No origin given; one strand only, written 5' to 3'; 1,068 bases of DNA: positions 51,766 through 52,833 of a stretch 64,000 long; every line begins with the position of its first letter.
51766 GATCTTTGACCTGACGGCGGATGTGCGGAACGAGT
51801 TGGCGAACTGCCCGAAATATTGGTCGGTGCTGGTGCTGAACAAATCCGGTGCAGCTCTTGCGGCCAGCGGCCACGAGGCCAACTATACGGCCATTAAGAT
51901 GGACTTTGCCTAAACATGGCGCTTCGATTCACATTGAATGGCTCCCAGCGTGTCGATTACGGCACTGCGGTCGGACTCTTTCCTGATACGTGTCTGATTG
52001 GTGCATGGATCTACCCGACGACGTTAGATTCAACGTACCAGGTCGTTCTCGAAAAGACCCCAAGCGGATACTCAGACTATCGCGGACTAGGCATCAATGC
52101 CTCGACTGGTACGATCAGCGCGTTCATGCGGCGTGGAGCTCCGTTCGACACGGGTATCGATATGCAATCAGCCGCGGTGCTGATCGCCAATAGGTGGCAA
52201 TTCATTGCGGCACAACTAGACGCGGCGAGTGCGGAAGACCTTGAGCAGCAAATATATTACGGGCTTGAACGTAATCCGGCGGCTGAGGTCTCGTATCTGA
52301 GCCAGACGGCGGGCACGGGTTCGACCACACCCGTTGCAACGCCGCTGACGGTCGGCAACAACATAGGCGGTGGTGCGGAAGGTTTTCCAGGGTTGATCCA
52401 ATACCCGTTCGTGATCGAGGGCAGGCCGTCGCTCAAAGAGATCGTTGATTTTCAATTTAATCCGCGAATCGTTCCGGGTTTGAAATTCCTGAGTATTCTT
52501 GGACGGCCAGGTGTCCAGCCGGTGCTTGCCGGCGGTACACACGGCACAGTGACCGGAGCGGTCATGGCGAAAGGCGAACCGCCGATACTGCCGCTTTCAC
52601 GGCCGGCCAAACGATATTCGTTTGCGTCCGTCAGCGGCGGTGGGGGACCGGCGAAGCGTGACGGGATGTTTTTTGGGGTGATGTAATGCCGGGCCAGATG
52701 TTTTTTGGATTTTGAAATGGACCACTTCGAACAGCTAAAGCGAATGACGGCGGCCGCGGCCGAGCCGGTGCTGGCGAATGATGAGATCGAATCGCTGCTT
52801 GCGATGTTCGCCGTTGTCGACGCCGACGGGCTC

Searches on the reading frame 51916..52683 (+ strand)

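Call 34: search_protein_families(library=pfam, proteins=[window:51916-52683:+], max_evalue=0.001)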
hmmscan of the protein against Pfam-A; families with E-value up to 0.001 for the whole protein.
window:51916-52683:+ (256 aa): 1 family
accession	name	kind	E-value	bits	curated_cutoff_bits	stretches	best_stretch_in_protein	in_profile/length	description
PF13385.13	Laminin_G_3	-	3.2e-05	24.6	27.6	1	28-161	21-135/151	Concanavalin A-like lectin/glucanases superfamily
